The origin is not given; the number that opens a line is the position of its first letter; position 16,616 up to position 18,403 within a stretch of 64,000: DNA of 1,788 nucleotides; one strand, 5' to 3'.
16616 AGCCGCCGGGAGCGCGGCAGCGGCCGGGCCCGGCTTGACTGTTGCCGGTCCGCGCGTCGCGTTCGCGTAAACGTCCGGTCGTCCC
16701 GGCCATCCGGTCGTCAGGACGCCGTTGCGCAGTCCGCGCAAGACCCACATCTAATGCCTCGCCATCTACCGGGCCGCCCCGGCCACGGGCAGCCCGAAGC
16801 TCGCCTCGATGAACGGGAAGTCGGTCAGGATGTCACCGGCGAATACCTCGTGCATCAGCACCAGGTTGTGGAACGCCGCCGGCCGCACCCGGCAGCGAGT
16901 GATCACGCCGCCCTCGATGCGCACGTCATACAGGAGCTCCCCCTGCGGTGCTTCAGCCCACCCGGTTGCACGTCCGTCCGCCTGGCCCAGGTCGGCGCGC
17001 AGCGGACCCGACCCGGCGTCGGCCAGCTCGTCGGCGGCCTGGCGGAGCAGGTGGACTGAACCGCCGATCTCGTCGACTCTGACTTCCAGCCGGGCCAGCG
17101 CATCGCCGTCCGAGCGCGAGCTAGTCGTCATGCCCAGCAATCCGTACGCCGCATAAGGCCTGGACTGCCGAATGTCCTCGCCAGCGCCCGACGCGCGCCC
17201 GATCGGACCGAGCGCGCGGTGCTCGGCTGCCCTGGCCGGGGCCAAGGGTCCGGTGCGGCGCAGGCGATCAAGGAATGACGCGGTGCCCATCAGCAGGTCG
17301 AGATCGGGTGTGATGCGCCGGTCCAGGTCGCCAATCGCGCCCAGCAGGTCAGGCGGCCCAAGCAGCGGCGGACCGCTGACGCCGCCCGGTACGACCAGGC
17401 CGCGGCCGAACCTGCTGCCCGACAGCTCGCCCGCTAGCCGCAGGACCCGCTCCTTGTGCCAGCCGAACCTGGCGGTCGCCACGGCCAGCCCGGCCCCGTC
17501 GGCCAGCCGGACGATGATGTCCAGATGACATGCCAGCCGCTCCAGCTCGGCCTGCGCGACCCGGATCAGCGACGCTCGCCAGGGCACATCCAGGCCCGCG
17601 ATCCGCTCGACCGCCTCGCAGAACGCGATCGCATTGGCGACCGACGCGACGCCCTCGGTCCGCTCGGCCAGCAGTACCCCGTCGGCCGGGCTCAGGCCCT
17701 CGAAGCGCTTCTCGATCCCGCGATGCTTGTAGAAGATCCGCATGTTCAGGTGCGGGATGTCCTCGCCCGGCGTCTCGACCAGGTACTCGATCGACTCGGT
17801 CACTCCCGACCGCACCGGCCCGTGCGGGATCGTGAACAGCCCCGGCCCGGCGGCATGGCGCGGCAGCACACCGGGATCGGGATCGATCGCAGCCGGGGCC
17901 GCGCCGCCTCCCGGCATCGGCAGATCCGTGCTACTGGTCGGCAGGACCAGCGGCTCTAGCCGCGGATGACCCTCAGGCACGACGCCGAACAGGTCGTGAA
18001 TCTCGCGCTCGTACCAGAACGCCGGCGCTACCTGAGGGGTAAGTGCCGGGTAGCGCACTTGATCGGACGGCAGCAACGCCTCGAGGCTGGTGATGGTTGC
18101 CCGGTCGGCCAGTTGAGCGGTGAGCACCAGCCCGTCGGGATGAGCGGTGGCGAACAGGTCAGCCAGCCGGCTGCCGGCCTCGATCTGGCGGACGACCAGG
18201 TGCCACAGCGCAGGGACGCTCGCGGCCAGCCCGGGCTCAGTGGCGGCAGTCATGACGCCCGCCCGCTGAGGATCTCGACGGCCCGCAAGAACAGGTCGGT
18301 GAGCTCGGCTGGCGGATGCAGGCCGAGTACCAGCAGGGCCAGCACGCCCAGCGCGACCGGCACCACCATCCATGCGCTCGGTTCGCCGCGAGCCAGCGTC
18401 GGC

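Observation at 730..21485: Two diverged, syntenic complex-I-like (Ehr-type) operons whose hydrogenase large subunits lack every Ni-Fe ligand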

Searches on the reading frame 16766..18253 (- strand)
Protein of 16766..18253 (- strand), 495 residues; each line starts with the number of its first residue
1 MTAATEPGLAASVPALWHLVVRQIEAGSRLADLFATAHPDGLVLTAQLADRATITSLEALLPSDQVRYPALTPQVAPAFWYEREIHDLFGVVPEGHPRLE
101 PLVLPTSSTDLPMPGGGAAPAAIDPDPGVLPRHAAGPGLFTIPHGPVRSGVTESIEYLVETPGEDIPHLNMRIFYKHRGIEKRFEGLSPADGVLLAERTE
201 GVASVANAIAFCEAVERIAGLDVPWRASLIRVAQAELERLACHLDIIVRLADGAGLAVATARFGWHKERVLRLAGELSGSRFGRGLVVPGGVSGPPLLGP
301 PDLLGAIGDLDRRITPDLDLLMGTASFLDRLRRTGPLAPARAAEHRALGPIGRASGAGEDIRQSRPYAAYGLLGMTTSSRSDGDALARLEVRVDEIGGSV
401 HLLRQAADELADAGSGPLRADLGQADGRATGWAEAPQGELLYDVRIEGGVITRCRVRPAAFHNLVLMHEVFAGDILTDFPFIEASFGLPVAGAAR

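Call 6: search_protein_families(library=pfam, proteins=[window:16766-18253:-], max_evalue=0.01)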
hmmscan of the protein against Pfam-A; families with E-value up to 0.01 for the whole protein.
window:16766-18253:- (495 aa): 3 families
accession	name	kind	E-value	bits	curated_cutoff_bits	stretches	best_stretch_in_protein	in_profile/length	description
PF00346.24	Complex1_49kDa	-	4.9e-28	98.4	24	2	266-412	14-161/271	Respiratory-chain NADH dehydrogenase, 49 Kd subunit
PF00329.25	Complex1_30kDa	-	4.8e-11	43.7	22.5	1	40-112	38-113/124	Respiratory-chain NADH dehydrogenase, 30 Kd subunit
PF00374.24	NiFeSe_Hases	-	5.7e-05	22.7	25.8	1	178-232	1-55/508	Nickel-dependent hydrogenase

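Call 7: search_solved_structures(query=window:16766-18253:-, max_evalue=0.001, show_alignments=3)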
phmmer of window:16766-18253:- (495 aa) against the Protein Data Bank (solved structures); distinct sequences matched with E-value up to 0.001: 57.
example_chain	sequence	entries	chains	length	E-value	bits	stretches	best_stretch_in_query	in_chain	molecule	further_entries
7z0s_E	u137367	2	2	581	8.5e-44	153.6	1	62-485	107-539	Formate hydrogenlyase subunit 5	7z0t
6cfw_L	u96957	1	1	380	6.6e-30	107.8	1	141-484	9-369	Membrane-bound hydrogenase subunit alpha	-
7q5y_B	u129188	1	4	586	1.3e-28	103.5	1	142-410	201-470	NADH-quinone oxidoreductase subunit C/D 2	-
2fug_4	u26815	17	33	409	1e-24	90.7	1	140-418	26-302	NADH-quinone oxidoreductase chain 4 | NADH-QUINONE OXIDOREDUCTASE SUBUNIT 4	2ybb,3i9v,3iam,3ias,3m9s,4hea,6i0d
7awt_D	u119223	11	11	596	1.1e-22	83.9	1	52-421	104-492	NADH-quinone oxidoreductase subunit C/D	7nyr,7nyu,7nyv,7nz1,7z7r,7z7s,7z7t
9taj_C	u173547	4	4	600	1.1e-22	83.9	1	52-421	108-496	NADH-quinone oxidoreductase subunit C/D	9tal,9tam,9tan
7p61_C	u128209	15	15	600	1.3e-22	83.7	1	52-421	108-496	NADH-quinone oxidoreductase subunit C/D | NADH-quinone oxidoreductase subunit CD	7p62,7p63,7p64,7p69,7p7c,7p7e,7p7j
8qby_D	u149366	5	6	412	1.8e-22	83.2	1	140-417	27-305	NADH-quinone oxidoreductase subunit D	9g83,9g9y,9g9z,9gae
8e9g_D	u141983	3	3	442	4.4e-22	82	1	142-410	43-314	NADH-quinone oxidoreductase subunit D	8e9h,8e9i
9f5x_E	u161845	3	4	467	2.8e-21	79.3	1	139-413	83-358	NADH:ubiquinone oxidoreductase 49 kD subunit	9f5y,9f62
7arc_D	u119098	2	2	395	3.2e-21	79.1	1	139-412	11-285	ND7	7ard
9iho_D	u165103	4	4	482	3.8e-21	78.9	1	140-411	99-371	NUCM (49 kDa) subunit of mitochondrial NADH:ubiquinone oxidoreductase (Complex I)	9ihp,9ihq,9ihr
8iuf_S2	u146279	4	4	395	4.8e-21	78.5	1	140-411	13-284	NDUFS2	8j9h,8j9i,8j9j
8ba0_D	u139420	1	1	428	5.5e-21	78.4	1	141-411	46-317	Complex I-49kD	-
8b9z_D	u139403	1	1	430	5.6e-21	78.3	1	141-411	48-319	Complex I-49kD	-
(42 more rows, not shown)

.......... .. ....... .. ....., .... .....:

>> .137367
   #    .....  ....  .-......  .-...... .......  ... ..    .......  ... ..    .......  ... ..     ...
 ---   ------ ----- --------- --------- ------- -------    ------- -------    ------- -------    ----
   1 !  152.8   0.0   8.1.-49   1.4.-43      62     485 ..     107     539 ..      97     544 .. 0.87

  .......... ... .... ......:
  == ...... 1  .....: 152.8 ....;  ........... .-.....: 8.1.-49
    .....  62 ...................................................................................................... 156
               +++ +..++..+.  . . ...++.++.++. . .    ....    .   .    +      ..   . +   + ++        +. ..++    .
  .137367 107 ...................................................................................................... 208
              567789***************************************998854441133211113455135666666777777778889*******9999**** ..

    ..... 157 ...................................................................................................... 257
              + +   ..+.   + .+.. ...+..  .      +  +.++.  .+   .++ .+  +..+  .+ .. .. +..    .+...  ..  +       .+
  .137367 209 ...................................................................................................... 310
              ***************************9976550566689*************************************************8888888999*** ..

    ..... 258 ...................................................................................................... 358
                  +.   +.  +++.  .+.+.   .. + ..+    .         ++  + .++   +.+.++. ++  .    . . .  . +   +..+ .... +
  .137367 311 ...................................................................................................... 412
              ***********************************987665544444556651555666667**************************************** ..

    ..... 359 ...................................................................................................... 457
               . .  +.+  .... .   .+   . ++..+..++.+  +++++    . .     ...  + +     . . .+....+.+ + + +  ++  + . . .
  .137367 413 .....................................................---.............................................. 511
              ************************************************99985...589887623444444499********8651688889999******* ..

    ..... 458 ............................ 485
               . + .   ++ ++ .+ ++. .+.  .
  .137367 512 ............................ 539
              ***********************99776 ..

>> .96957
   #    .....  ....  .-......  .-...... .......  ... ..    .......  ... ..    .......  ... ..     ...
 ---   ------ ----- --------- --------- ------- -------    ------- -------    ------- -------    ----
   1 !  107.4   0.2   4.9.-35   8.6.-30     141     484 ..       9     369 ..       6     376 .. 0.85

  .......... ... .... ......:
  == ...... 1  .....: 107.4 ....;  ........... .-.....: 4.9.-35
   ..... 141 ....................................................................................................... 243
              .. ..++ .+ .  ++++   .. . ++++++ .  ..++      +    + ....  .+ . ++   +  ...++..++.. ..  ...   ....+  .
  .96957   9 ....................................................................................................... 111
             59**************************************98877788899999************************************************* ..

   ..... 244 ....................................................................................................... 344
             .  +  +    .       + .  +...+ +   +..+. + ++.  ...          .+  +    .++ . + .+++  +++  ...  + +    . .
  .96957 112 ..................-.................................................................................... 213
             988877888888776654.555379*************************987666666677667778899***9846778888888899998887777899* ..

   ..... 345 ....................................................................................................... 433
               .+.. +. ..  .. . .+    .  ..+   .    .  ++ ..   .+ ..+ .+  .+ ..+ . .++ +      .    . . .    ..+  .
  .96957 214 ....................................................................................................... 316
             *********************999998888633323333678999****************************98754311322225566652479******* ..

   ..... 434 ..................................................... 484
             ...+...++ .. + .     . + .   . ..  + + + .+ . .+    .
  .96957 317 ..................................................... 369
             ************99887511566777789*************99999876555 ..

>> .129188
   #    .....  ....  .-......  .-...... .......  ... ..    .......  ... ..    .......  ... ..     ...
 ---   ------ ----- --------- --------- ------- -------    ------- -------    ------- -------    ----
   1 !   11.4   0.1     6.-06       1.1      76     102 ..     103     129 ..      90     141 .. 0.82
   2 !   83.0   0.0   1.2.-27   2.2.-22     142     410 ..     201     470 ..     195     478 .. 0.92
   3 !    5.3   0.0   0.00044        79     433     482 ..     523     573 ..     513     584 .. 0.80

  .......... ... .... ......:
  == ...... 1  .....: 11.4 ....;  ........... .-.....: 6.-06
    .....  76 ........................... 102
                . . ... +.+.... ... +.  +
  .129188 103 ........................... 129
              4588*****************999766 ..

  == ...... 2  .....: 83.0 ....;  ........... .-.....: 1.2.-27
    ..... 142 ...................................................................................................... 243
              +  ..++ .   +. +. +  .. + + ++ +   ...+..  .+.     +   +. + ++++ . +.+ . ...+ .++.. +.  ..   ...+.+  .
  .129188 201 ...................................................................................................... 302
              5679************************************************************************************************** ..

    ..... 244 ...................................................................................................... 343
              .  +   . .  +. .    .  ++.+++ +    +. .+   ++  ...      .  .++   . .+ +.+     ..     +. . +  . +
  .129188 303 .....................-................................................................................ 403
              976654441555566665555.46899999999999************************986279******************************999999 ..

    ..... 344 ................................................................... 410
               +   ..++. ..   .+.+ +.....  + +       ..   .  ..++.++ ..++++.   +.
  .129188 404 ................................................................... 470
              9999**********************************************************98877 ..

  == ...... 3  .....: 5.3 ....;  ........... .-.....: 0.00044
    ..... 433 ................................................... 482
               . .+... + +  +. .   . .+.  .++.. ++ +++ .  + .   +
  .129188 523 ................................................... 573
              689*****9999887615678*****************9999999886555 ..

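Call 13: find_homologous_proteins(query=window:16766-18253:-, max_evalue=1e-10)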
Query window:16766-18253:- (495 aa): 4260 proteins with E <= 1e-10 among 8000 candidates; the best 120 are listed.
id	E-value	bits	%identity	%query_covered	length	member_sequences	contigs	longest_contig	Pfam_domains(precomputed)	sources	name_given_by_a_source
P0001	0.0e+0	1016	93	100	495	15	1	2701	PF00374.25,PF00329.26,PF00346.25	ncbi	-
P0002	1.4e-277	940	86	100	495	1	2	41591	PF00374.25,PF00329.26,PF00346.25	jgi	jgi:formate hydrogenlyase subunit 5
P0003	3.1e-275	932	86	100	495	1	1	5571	PF00374.25,PF00329.26,PF00346.25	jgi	jgi:formate hydrogenlyase subunit 5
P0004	1.6e-263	893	83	100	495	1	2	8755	PF00374.25,PF00329.26,PF00346.25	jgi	jgi:formate hydrogenlyase subunit 5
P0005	4.0e-253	859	79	100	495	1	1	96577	PF00329.26,PF00346.25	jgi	jgi:formate hydrogenlyase subunit 5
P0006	2.3e-250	850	79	100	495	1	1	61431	PF00374.25,PF00329.26,PF00346.25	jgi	jgi:formate hydrogenlyase subunit 5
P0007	1.9e-248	844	79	100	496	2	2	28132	PF00374.25,PF00329.26,PF00346.25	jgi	jgi:formate hydrogenlyase subunit 5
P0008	1.8e-245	834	76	100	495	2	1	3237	PF00374.25,PF00329.26,PF00346.25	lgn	-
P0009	9.0e-244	828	77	100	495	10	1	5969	PF00329.26,PF00346.25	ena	-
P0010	1.1e-243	828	76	100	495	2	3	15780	PF00374.25,PF00329.26,PF00346.25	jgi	jgi:formate hydrogenlyase subunit 5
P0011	1.3e-243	828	76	100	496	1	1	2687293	PF00374.25,PF00329.26,PF00346.25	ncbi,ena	-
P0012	1.5e-243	827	77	100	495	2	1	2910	PF00374.25,PF00329.26,PF00346.25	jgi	jgi:formate hydrogenlyase subunit 5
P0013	2.0e-243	827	78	98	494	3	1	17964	PF00374.25,PF00329.26,PF00346.25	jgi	jgi:formate hydrogenlyase subunit 5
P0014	7.6e-243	825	76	100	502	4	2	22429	PF00374.25,PF00329.26,PF00346.25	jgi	jgi:formate hydrogenlyase subunit 5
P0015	5.0e-241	819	75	100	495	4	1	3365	PF00374.25,PF00329.26,PF00346.25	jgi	jgi:formate hydrogenlyase subunit 5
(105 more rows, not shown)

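Call 15: find_related_loci(query=window:16766-18253:-, collection=genome_contigs, flank=10000)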
Query window:16766-18253:- (495 aa) in genome_contigs; peptide patterns used: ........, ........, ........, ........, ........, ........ (x = any residue, [..] = any of these).
598 stretches matched a pattern (row limit reached: there are more); 354 encode a relative of the query (tblastn E <= 1e-3); the best 80 are kept; 80 distinct loci.
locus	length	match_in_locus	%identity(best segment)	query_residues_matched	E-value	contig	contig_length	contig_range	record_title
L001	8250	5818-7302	93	1-495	0e+0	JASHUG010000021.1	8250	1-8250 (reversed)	MAG: Streptosporangiaceae bacterium isolate JOPF173 JOPF_AWAY_contig_55651, whole genome shotgun sequence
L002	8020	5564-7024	75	9-495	0e+0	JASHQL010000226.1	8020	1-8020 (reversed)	MAG: Streptosporangiaceae bacterium isolate JOPF074 JOPF_N14C_contig_120525, whole genome shotgun sequence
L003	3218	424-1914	73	1-492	0e+0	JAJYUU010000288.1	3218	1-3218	MAG: Actinomycetes bacterium isolate FK1.bin32 NODE_36840_length_3218_cov_6.090909, whole genome shotgun sequence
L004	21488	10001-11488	76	1-495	0e+0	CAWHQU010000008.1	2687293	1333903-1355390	MAG: uncultured Actinomycetota bacterium isolate MFD06092.bin.1.210 genome assembly, contig: contig_16693, whole genome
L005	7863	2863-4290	73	1-495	0e+0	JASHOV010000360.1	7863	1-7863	MAG: Streptosporangiaceae bacterium isolate JOPF032 JOPF_A042_contig_76676, whole genome shotgun sequence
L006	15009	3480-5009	71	1-495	0e+0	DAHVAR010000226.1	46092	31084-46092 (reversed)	MAG TPA_asm: Actinobacteria bacterium isolate clean1706 k141_165966, whole genome shotgun sequence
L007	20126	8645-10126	72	1-494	0e+0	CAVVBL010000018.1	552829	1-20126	MAG: uncultured Actinomycetota bacterium isolate MFD04434.bin.2.13 genome assembly, contig: contig_5218, whole genome sh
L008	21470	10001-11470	73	1-490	0e+0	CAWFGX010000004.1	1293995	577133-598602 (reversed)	MAG: uncultured Actinomycetota bacterium isolate MFD02671.bin.1.140 genome assembly, contig: contig_32306, whole genome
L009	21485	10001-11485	73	1-495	0e+0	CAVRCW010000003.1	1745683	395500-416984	MAG: uncultured Actinomycetota bacterium isolate MFD03399.bin.1.15 genome assembly, contig: contig_21807, whole genome s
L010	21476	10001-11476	70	1-494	0e+0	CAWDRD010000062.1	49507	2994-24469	MAG: uncultured Actinomycetes bacterium isolate MFD03323.bin.2.18 genome assembly, contig: contig_30957, whole genome sh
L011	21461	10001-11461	70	12-495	0e+0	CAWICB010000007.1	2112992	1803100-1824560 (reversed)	MAG: uncultured Actinomycetes bacterium isolate MFD09567.bin.1.80 genome assembly, contig: contig_24251, whole genome sh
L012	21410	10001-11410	74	1-490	0e+0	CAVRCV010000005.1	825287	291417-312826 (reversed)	MAG: uncultured Actinomycetota bacterium isolate MFD03399.bin.2.42 genome assembly, contig: contig_16616, whole genome s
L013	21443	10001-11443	73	13-494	0e+0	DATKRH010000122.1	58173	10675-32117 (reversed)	MAG TPA_asm: Streptosporangiaceae bacterium isolate SMAG_U14023 k141_696732, whole genome shotgun sequence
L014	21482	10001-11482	71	1-494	0e+0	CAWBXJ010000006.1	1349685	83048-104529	MAG: uncultured Actinomycetota bacterium isolate MFD04570.bin.2.48 genome assembly, contig: contig_128873, whole genome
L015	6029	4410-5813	70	1-490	0e+0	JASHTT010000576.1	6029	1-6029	MAG: Streptosporangiaceae bacterium isolate JOPF160 JOPF_NEAR_contig_1266339, whole genome shotgun sequence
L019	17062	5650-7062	71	1-490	0e+0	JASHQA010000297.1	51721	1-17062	MAG: Streptosporangiaceae bacterium isolate JOPF063 JOPF_NEAR_contig_899875, whole genome shotgun sequence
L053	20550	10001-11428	57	3-494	5e-165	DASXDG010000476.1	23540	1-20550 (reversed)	MAG TPA_asm: Streptosporangiaceae bacterium isolate SMAG_U5080 k141_2273832, whole genome shotgun sequence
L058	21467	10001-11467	58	4-492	1e-161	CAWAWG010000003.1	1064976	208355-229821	MAG: uncultured Actinomycetota bacterium isolate MFD04463.bin.2.57 genome assembly, contig: contig_17660, whole genome s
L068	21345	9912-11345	58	13-494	4e-157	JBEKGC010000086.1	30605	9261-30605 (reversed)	MAG: Streptosporangiaceae bacterium isolate SPRUCE 244 SPRUCE_244_86, whole genome shotgun sequence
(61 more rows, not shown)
